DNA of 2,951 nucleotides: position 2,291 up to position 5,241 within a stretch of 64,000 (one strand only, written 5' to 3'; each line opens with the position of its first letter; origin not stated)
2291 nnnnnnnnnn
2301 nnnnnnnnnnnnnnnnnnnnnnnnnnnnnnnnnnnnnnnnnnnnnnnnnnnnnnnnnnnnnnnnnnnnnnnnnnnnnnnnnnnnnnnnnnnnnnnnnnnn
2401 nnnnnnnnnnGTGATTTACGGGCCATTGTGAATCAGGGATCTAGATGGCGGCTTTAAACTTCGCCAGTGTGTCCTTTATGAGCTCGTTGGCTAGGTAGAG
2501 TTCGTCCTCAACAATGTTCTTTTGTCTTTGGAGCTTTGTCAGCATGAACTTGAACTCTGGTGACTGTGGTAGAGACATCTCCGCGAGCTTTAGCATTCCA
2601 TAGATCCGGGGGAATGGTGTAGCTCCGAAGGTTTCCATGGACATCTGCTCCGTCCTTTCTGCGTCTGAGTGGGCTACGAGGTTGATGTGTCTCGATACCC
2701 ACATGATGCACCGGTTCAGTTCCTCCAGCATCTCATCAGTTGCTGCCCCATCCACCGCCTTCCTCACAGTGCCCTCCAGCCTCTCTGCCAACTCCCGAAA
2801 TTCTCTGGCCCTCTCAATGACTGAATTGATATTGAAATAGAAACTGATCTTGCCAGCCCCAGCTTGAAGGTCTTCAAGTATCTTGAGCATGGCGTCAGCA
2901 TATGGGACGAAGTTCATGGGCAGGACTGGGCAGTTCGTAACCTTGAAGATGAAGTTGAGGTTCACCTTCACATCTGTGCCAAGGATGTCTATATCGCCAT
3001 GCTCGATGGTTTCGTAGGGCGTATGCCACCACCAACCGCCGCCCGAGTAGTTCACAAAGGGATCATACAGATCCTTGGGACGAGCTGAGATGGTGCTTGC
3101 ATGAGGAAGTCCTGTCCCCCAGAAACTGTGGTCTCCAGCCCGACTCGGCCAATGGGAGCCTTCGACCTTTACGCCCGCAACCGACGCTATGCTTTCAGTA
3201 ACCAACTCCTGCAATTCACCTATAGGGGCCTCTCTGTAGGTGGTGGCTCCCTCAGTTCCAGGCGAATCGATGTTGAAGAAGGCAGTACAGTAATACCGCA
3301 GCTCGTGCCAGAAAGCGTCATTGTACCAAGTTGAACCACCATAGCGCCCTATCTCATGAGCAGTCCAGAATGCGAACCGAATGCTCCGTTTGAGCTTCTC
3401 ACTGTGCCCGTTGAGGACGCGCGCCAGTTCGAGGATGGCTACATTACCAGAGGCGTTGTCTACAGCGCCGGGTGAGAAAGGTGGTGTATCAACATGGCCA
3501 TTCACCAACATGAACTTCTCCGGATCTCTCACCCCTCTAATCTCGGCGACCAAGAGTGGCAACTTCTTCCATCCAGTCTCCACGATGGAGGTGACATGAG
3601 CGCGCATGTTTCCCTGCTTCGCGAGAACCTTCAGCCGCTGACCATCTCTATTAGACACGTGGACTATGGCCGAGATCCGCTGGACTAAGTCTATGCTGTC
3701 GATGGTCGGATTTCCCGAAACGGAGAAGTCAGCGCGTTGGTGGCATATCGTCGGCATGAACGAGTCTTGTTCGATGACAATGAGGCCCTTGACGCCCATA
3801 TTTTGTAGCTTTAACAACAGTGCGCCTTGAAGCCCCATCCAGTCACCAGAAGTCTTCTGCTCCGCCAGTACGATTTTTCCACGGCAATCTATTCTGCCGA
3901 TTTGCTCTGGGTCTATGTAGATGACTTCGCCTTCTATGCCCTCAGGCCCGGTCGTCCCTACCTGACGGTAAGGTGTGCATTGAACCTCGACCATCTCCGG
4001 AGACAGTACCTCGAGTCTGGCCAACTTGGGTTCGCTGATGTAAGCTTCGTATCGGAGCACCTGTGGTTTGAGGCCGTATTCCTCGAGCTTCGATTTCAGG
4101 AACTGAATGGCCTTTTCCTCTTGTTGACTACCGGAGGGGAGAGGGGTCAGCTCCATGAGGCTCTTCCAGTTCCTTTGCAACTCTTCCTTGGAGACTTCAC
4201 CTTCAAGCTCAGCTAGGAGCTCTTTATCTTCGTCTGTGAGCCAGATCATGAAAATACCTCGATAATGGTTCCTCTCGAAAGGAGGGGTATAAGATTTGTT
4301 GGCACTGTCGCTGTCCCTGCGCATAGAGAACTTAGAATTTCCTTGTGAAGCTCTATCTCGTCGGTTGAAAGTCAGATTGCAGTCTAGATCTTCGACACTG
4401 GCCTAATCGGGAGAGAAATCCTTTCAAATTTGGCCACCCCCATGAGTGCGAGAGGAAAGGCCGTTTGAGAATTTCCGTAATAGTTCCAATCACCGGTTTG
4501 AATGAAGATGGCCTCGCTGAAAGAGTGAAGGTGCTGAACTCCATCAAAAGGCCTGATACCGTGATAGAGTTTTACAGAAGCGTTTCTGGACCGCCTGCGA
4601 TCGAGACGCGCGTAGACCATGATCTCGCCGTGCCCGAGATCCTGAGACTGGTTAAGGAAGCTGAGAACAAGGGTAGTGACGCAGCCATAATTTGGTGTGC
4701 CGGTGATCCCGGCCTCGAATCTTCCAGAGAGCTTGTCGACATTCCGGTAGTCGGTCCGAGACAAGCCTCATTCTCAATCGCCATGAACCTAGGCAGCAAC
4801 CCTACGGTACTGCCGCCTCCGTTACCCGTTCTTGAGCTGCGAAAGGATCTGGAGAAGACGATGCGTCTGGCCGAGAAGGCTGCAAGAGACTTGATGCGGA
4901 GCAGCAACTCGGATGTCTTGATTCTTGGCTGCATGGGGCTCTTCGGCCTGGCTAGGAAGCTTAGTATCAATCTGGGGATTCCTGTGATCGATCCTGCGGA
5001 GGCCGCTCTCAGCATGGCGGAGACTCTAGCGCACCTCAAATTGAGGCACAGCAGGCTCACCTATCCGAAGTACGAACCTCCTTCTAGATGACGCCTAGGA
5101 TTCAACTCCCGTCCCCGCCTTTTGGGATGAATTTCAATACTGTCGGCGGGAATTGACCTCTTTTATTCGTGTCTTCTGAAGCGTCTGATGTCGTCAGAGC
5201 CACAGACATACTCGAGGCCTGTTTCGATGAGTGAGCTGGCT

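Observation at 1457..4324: Radical SAM/SPASM-like enzyme co-transcribed with a cytoplasmic M28 peptidase, with no visible precursor peptide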

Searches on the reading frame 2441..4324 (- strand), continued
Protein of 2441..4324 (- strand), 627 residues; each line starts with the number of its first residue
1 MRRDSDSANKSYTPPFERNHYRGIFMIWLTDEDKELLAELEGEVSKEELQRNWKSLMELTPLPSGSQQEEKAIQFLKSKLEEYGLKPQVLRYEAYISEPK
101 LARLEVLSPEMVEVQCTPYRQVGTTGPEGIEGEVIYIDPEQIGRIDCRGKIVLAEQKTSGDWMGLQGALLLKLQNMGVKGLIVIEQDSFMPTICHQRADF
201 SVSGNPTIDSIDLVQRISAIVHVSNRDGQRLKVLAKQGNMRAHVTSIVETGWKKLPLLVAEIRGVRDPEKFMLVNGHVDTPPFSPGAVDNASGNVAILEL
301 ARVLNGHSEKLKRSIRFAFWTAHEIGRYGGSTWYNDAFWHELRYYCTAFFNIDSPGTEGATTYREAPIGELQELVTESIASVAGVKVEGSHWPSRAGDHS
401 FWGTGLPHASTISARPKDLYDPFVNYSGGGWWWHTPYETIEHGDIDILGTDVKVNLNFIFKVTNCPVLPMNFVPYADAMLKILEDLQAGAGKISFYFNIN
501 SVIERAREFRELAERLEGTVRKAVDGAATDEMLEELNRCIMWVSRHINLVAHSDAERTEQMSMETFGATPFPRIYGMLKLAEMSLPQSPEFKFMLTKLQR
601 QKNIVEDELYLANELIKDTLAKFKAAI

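Call 84: find_encoding_contigs(protein=P0391, flank=5000, max_places=1)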
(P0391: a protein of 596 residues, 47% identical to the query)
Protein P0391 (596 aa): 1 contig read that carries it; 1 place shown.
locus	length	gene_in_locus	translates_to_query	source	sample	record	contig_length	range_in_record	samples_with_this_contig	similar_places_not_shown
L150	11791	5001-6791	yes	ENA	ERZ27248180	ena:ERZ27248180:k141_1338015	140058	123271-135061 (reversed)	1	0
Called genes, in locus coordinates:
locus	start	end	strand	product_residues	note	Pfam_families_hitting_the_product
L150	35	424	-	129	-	PF01978:TrmB (weak)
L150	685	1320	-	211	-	PF02607:B12-binding_2, PF02310:B12-binding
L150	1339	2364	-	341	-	PF01208:URO-D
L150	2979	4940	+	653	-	PF01261:AP_endonuc_2, PF14528:LAGLIDADG_3 (weak), PF01261:AP_endonuc_2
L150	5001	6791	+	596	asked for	PF04389:Peptidase_M28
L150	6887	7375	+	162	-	-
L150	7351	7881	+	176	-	-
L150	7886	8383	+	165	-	-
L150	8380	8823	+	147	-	-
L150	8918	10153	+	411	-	PF09376:NurA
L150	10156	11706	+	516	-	PF01580:FtsK_SpoIIIE (faint), PF01935:DUF87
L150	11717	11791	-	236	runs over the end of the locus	PF03737:RraA-like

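Call 85: search_protein_families(library=ncbifam, proteins=[L147:6826-7938:+, L147:4243-4941:+, L145:3976-4821:-, L139:1881-2645:+, L148:1233-2111:-], max_evalue=0.00001)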
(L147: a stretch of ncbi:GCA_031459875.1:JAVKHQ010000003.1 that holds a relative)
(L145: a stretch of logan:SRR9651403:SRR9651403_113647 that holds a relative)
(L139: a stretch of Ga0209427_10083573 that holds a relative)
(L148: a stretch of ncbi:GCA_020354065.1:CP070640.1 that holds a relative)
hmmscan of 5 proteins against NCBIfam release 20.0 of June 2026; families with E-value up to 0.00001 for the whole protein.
L147:6826-7938:+ (370 aa): 18 families
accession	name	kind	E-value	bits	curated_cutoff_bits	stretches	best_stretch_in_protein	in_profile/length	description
TIGR02534.1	mucon_cyclo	subfamily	2e-64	217.9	334.95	1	35-358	28-356/368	muconate/chloromuconate family cycloisomerase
NF041118.1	A_G_epim_Thtga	equivalog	5.6e-47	160.5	500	1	37-319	32-311/341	L-Ala-D/L-Glu epimerase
NF043002.1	HProlDhtase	equivalog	1.7e-43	148.9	500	1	22-362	19-357/366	cis-3-hydroxy-L-proline dehydratase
NF047820.1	TalGalacDh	equivalog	7.5e-37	127.1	500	1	37-295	39-301/371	L-talarate/galactarate dehydratase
NF002782.0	PRK02901.1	equivalog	2.6e-31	108.8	288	1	155-326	94-267/328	o-succinylbenzoate synthase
NF042940.1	racemase_DgcA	equivalog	3.4e-31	108.7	400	1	37-314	27-285/323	N-acetyl-D-Glu racemase DgcA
NF010624.0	PRK14017.1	equivalog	8.9e-29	100.7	311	1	37-316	16-302/382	galactonate dehydratase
TIGR01928.1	menC_lowGC_arch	equivalog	1.3e-28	100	200.65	1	21-314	9-297/325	o-succinylbenzoate synthase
NF043051.1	ManoateDhtManD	equivalog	1.7e-28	99.6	550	2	180-359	195-375/403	D-mannonate dehydratase ManD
NF011654.0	PRK15072.1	subfamily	4.5e-28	98.2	430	2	180-359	196-376/404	D-galactonate dehydratase family protein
TIGR01927.1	menC_gam_Gplu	equivalog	8.6e-25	87.6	130.55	1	31-332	18-299/307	o-succinylbenzoate synthase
NF040866.1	AraD_Arch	equivalog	2.7e-24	85.9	650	1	106-358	105-360/372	arabinonate dehydratase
NF040790.2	glucon_galact_dh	equivalog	5.4e-23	81.4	750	1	103-358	92-360/390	bifunctional D-gluconate/D-galactonate dehydratase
NF011708.0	PRK15129.1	equivalog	3.6e-22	78.8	343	1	37-297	30-273/321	L-Ala-D/L-Glu epimerase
NF002739.0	PRK02714.1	equivalog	3.6e-17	62.8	259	1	147-328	119-301/320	o-succinylbenzoate synthase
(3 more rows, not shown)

L147:4243-4941:+ (232 aa): 1 family
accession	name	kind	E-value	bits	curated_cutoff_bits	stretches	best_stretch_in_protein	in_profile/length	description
NF007788.0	PRK10481.1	equivalog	2.8e-54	184.3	198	1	2-224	3-224/225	hypothetical protein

L145:3976-4821:- (281 aa): 5 families
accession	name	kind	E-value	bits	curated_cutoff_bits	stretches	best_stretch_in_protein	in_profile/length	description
NF002035.0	PRK00865.1-3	equivalog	6.3e-82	275.1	328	1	19-278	4-264/267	glutamate racemase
TIGR00067.1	glut_race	equivalog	1e-73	247.9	146.65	1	21-266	1-247/251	glutamate racemase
NF002034.1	PRK00865.1-1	equivalog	4.1e-35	121.3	408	1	23-234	3-216/260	glutamate racemase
TIGR00035.1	asp_race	subfamily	4.1e-15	56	93.1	1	79-206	75-203/236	amino acid racemase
NF052483.1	racemase_CuyB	equivalog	9.4e-15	55.2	190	1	75-228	66-219/225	cysteate racemase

L139:1881-2645:+ (254 aa): 0 families

L148:1233-2111:- (292 aa): 2 families
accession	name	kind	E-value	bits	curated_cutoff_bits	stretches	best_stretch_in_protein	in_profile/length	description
TIGR00654.1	PhzF_family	subfamily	1.6e-60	205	76.2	1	2-290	4-295/298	PhzF family phenazine biosynthesis isomerase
NF007625.0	PRK10281.1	equivalog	2.1e-41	142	386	1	5-290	7-296/301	PhzF family isomerase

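Call 90: search_solved_structures(query=A3, max_evalue=0.00001, show_alignments=3)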
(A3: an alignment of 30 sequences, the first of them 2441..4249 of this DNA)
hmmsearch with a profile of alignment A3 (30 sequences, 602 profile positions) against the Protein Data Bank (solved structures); distinct sequences matched with E-value up to 0.00001: 40.
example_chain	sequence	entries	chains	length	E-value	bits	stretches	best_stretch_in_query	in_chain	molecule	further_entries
4twe_A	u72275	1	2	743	7.2e-19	70.8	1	236-339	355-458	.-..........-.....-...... acidic dipeptidase-like protein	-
3fec_A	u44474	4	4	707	2.1e-13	52.7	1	229-339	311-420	Glutamate carboxypeptidase III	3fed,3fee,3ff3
2ek8_A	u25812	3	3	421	3e-13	52.2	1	194-387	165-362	Aminopeptidase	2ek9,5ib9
2oot_A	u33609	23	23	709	1.3e-12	50.1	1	214-521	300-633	Glutamate carboxypeptidase 2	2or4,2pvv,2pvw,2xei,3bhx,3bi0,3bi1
2c6c_A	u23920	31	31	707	1.3e-12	50.1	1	214-521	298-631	GLUTAMATE CARBOXYPEPTIDASE II | GLUTAMATE CARBOXYPEPTIDASE 2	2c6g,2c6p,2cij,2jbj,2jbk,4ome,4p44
3rbu_A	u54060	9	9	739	1.5e-12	49.8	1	214-521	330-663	Glutamate carboxypeptidase 2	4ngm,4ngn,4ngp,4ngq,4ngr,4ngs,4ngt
1z8l_A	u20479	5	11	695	1.7e-12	49.7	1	214-521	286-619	Glutamate carboxypeptidase II | Glutamate carboxypeptidase 2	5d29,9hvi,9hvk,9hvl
5ely_A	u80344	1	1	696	1.7e-12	49.7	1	214-521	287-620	Glutamate carboxypeptidase 2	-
3bxm_A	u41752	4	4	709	1.7e-12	49.7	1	214-521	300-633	Glutamate carboxypeptidase 2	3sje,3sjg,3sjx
9hlw_A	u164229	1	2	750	1.8e-12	49.7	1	214-521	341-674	Glutamate carboxypeptidase 2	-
5of0_A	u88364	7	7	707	1.8e-12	49.6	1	214-521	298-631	Glutamate carboxypeptidase 2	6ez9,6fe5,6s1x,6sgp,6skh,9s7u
4mcs_A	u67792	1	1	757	1.9e-12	49.6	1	214-521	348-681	Glutamate carboxypeptidase 2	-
5f09_A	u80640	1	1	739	2.2e-12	49.4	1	214-521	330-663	Glutamate carboxypeptidase 2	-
4mcp_A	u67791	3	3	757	2.4e-12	49.2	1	214-521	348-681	Glutamate carboxypeptidase 2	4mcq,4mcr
2xef_A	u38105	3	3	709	1.3e-11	46.8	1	214-521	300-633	GLUTAMATE CARBOXYPEPTIDASE 2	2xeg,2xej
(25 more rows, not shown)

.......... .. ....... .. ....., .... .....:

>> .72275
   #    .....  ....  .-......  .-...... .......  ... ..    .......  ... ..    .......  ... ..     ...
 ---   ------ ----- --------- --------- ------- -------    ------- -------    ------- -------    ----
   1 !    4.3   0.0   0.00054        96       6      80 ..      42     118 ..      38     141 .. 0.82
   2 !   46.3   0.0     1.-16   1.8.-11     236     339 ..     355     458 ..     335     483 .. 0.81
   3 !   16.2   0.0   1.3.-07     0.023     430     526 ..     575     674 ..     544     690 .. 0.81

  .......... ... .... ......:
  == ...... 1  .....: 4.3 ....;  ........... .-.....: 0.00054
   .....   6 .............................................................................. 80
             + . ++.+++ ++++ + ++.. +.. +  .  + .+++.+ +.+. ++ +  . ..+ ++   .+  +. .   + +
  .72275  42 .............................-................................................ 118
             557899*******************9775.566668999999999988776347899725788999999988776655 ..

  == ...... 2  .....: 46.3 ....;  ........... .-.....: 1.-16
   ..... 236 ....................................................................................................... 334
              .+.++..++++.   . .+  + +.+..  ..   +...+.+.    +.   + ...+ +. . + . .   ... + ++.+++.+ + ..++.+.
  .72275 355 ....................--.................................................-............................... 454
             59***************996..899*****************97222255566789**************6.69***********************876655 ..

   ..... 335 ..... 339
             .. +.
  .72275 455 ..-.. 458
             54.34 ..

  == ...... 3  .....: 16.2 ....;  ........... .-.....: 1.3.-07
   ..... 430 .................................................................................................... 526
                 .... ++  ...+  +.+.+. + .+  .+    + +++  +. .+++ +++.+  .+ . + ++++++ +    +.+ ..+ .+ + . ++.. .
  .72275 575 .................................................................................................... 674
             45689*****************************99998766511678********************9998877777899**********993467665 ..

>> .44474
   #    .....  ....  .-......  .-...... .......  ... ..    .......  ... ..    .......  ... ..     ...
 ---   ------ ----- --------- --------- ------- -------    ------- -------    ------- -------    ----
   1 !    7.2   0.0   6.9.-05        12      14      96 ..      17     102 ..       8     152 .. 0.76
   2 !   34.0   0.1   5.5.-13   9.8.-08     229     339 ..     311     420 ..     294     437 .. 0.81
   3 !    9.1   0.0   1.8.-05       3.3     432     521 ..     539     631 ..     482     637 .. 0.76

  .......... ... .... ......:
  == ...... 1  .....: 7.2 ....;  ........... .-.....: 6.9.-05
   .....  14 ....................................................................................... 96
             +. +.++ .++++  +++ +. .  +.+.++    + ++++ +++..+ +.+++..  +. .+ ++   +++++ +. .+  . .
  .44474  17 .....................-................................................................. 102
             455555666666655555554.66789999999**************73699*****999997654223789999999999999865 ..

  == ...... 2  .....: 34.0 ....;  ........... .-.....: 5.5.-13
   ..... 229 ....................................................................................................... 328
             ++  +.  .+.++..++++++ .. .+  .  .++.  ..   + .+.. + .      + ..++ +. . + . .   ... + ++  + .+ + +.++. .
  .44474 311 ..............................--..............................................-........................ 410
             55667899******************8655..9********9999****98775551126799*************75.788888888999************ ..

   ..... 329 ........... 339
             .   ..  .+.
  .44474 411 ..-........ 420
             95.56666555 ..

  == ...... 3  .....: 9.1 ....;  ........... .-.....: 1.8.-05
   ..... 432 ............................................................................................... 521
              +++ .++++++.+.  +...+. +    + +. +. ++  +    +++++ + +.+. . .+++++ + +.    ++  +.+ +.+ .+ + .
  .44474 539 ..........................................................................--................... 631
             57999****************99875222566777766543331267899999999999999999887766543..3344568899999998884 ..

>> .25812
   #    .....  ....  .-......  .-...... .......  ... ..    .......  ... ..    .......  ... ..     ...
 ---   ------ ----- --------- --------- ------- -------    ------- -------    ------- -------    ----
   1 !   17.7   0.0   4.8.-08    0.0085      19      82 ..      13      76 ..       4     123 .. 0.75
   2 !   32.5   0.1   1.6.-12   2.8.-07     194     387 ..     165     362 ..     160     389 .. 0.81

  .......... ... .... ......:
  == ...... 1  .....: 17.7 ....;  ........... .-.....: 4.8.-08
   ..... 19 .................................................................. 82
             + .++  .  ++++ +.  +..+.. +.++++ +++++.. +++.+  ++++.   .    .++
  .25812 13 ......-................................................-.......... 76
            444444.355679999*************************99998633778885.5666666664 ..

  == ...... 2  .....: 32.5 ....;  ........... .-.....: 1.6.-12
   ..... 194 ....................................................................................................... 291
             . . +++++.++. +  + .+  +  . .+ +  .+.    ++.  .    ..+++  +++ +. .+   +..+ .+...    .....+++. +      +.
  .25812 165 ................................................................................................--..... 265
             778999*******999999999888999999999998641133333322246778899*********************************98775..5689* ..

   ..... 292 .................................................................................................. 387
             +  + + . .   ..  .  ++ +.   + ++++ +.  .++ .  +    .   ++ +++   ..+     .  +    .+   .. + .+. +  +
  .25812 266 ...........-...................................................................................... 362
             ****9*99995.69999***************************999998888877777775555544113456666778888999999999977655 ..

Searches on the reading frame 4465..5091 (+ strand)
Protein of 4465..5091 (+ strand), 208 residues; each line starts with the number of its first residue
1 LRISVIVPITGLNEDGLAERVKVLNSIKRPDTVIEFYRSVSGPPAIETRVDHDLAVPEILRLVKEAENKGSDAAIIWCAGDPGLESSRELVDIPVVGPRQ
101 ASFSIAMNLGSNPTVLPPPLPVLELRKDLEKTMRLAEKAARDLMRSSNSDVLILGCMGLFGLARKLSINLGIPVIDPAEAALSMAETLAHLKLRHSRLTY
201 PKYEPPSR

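Call 3: search_protein_families(library=pfam, proteins=[window:4465-5091:+], max_evalue=0.01)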
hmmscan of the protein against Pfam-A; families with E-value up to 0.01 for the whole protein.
window:4465-5091:+ (208 aa): 1 family
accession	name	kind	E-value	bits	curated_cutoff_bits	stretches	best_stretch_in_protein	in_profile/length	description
PF01177.27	Asp_Glu_race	-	4.3e-27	95.7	31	2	27-111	24-109/211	Asp/Glu/Hydantoin racemase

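Call 4: search_protein_families(library=ncbifam, proteins=[window:4465-5091:+], max_evalue=0.01)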
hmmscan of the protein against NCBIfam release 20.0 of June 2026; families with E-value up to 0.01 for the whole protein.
window:4465-5091:+ (208 aa): 0 families

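Call 85: search_protein_families(library=ncbifam, proteins=[window:4465-5091:+], max_evalue=0.00001)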
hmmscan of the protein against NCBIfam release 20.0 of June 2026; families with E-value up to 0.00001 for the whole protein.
window:4465-5091:+ (208 aa): 0 families
